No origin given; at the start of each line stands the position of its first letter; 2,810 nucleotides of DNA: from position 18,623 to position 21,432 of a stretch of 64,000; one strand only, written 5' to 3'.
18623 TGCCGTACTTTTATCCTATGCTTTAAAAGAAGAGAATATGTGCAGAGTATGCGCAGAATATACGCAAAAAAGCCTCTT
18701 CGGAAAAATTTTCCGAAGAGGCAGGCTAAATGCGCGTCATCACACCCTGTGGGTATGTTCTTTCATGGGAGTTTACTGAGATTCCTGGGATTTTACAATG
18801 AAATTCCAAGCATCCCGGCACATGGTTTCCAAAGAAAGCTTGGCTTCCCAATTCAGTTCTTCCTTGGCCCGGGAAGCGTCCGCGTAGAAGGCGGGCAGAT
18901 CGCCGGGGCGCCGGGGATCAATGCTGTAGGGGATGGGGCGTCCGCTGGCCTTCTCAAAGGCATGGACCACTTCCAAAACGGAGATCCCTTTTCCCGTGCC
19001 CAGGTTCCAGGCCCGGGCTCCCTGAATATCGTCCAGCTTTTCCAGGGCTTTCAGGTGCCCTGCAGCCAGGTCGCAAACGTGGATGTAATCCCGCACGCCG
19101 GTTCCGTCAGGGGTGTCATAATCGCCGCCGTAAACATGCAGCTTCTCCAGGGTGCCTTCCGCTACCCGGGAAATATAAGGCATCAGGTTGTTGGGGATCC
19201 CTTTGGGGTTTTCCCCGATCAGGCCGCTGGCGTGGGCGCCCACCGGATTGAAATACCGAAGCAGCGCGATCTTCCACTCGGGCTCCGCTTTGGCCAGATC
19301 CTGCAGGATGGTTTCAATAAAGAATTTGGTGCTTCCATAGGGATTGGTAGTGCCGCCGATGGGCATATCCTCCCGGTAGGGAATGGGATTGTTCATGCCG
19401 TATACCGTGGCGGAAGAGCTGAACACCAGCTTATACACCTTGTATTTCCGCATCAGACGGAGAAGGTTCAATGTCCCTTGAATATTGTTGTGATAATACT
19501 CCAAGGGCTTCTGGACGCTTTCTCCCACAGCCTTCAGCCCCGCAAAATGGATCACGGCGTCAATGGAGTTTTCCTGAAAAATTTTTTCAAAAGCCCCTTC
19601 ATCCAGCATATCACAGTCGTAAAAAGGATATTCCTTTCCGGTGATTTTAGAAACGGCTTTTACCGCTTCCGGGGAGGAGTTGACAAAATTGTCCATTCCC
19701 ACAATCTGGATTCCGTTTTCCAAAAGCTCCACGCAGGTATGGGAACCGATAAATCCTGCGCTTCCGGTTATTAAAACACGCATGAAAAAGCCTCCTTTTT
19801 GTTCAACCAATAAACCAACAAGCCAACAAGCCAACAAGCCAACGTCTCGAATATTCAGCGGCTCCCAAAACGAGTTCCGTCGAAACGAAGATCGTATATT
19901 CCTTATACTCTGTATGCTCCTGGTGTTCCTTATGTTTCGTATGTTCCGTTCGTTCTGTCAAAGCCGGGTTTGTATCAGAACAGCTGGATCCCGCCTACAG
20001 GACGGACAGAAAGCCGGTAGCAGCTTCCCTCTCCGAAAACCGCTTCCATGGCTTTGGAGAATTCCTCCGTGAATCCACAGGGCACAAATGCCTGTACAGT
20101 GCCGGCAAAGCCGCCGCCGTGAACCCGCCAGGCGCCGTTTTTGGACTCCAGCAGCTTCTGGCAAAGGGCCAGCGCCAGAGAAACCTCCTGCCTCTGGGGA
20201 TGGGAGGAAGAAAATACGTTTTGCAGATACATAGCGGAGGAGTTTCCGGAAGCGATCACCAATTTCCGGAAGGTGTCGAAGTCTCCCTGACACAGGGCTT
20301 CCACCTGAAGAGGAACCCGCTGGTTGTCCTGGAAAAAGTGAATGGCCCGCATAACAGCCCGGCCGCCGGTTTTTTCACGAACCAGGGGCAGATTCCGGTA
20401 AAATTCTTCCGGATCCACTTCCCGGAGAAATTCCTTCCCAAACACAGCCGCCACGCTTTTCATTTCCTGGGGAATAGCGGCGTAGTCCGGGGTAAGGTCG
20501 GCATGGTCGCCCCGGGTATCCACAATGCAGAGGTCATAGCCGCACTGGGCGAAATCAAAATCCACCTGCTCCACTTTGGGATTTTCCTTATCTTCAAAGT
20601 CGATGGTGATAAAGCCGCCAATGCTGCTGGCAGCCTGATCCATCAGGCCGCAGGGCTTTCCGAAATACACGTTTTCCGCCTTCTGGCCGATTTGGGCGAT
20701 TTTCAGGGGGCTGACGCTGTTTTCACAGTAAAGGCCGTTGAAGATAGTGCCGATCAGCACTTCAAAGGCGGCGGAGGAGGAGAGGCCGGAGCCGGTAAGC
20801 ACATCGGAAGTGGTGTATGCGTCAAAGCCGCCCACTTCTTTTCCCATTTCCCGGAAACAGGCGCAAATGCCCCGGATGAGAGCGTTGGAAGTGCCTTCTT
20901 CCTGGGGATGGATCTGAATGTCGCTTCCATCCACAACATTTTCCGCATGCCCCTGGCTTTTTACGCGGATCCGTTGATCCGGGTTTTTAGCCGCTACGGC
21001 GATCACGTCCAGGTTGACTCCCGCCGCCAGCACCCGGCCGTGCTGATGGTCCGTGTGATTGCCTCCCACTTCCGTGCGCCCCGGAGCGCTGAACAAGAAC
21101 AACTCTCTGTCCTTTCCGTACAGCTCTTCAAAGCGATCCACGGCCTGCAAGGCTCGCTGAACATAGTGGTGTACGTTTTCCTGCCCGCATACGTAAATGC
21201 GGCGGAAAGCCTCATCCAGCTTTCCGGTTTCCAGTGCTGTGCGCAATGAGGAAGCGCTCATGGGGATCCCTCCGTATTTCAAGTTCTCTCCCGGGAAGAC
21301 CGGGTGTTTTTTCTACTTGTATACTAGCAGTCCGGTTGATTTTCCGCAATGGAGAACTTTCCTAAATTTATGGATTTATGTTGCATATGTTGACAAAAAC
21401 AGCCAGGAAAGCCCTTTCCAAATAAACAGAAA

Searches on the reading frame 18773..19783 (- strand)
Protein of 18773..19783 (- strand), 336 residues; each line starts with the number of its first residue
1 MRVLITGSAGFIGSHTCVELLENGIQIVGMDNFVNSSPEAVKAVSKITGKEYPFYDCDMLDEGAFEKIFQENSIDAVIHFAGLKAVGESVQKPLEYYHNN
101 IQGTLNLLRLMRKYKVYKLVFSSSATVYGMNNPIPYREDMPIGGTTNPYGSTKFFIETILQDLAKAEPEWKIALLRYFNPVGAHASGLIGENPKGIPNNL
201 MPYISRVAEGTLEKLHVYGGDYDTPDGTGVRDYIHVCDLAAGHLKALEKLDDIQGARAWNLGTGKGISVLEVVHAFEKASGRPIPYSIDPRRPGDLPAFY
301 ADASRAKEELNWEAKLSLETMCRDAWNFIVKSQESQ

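Call 7: search_protein_families(library=pfam, proteins=[window:18773-19774:-], max_evalue=0.01)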
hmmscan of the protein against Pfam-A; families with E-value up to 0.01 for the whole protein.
window:18773-19774:- (333 aa): 9 families
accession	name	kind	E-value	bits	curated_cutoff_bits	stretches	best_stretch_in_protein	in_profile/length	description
PF01370.27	Epimerase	-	7.8e-60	202.7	20.9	1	1-259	2-240/240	NAD dependent epimerase/dehydratase family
PF16363.11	GDP_Man_Dehyd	-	1.1e-55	189.8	27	1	1-321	1-331/332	GDP-mannose 4,6 dehydratase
PF01073.25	3Beta_HSD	-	8.5e-16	58.2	22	1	1-129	1-124/280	3-beta hydroxysteroid dehydrogenase/isomerase family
PF02719.21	Polysacc_synt_2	-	1.8e-13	50.8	20.2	1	1-182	2-176/293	Polysaccharide biosynthesis protein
PF04321.23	RmlD_sub_bind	-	1.6e-10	41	27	1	1-159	4-138/287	RmlD substrate binding domain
PF00106.31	adh_short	-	1.7e-07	31.4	26.6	1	1-169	4-172/195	short chain dehydrogenase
PF07993.18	NAD_binding_4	-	1.9e-07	30.9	20.1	1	61-163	81-194/258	Male sterility protein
PF08659.16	KR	-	0.00013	22.4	22.6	1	1-132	4-148/180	KR domain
PF13460.12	NAD_binding_10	-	0.0026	18.1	27.2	1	4-126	1-103/184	NAD(P)H-binding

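Call 42: find_encoding_contigs(protein=window:18773-19783:-, flank=3000, max_places=10)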
Protein window:18773-19783:- (336 aa): 13 contigs read that carry it; 10 places shown.
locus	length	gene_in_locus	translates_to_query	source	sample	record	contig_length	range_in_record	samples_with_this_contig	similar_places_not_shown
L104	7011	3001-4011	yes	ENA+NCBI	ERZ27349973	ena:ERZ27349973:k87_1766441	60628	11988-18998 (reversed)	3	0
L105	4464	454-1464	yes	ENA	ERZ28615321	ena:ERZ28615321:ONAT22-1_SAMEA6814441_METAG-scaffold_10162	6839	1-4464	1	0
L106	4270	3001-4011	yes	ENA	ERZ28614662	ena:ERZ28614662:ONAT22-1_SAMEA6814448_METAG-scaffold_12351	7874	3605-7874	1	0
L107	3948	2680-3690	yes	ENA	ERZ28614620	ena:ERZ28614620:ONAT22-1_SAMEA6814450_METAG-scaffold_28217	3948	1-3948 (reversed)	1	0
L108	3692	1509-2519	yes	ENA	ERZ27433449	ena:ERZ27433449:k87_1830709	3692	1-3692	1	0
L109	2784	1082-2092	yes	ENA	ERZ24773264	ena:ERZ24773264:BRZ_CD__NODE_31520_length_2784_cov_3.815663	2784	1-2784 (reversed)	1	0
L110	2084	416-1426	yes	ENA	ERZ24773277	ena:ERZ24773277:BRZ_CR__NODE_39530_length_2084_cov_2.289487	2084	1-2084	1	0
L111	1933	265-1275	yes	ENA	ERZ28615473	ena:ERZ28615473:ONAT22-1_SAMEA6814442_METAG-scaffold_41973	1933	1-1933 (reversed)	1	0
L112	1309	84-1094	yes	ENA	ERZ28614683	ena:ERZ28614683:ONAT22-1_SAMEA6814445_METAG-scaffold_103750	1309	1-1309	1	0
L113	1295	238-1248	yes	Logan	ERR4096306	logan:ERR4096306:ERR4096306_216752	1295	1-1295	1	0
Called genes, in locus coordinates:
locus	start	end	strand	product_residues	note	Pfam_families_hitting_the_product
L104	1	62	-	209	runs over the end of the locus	PF16161:DUF4867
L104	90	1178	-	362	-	PF00356:LacI, PF00532:Peripla_BP_1, PF13407:Peripla_BP_4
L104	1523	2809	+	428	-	PF10509:GalKase_gal_bdg, PF00288:GHMP_kinases_N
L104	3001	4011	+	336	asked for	PF00106:adh_short (weak), PF01073:3Beta_HSD, PF01370:Epimerase, PF02719:Polysacc_synt_2, PF04321:RmlD_sub_bind, PF07993:NAD_binding_4 (faint), PF16363:GDP_Man_Dehyd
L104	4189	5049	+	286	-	PF06347:SH3_4 (weak), PF08239:SH3_3 (weak), PF18348:SH3_16 (weak), PF00877:NLPC_P60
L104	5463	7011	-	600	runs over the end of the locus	PF01547:SBP_bac_1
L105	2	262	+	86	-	?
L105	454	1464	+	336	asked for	PF00106:adh_short (weak), PF01073:3Beta_HSD, PF01370:Epimerase, PF02719:Polysacc_synt_2, PF04321:RmlD_sub_bind, PF07993:NAD_binding_4 (faint), PF16363:GDP_Man_Dehyd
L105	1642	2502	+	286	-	PF06347:SH3_4 (weak), PF08239:SH3_3 (weak), PF18348:SH3_16 (weak), PF00877:NLPC_P60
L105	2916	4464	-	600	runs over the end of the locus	PF01547:SBP_bac_1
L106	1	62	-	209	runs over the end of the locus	PF16161:DUF4867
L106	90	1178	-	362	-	PF00356:LacI, PF00532:Peripla_BP_1, PF13407:Peripla_BP_4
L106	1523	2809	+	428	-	PF10509:GalKase_gal_bdg, PF00288:GHMP_kinases_N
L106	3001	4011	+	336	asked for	PF00106:adh_short (weak), PF01073:3Beta_HSD, PF01370:Epimerase, PF02719:Polysacc_synt_2, PF04321:RmlD_sub_bind, PF07993:NAD_binding_4 (faint), PF16363:GDP_Man_Dehyd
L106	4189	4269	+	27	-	?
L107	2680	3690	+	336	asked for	PF00106:adh_short (weak), PF01073:3Beta_HSD, PF01370:Epimerase, PF02719:Polysacc_synt_2, PF04321:RmlD_sub_bind, PF07993:NAD_binding_4 (faint), PF16363:GDP_Man_Dehyd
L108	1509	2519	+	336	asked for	PF00106:adh_short (weak), PF01073:3Beta_HSD, PF01370:Epimerase, PF02719:Polysacc_synt_2, PF04321:RmlD_sub_bind, PF07993:NAD_binding_4 (faint), PF16363:GDP_Man_Dehyd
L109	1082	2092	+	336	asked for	PF00106:adh_short (weak), PF01073:3Beta_HSD, PF01370:Epimerase, PF02719:Polysacc_synt_2, PF04321:RmlD_sub_bind, PF07993:NAD_binding_4 (faint), PF16363:GDP_Man_Dehyd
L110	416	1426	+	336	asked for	PF00106:adh_short (weak), PF01073:3Beta_HSD, PF01370:Epimerase, PF02719:Polysacc_synt_2, PF04321:RmlD_sub_bind, PF07993:NAD_binding_4 (faint), PF16363:GDP_Man_Dehyd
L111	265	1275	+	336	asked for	PF00106:adh_short (weak), PF01073:3Beta_HSD, PF01370:Epimerase, PF02719:Polysacc_synt_2, PF04321:RmlD_sub_bind, PF07993:NAD_binding_4 (faint), PF16363:GDP_Man_Dehyd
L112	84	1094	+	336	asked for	PF00106:adh_short (weak), PF01073:3Beta_HSD, PF01370:Epimerase, PF02719:Polysacc_synt_2, PF04321:RmlD_sub_bind, PF07993:NAD_binding_4 (faint), PF16363:GDP_Man_Dehyd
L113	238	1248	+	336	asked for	PF00106:adh_short (weak), PF01073:3Beta_HSD, PF01370:Epimerase, PF02719:Polysacc_synt_2, PF04321:RmlD_sub_bind, PF07993:NAD_binding_4 (faint), PF16363:GDP_Man_Dehyd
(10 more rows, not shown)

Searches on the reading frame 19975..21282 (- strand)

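Call 7: search_protein_families(library=pfam, proteins=[window:19975-21282:-], max_evalue=0.01)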
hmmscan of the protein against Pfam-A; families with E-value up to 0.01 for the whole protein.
window:19975-21282:- (435 aa): 2 families
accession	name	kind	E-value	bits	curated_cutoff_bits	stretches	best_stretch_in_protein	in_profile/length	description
PF10509.15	GalKase_gal_bdg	-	5e-18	64.8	23.1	1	50-99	2-49/49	Galactokinase galactose-binding signature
PF00288.32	GHMP_kinases_N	-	1.6e-15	57.5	22.3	1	136-223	3-87/87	GHMP kinases N terminal domain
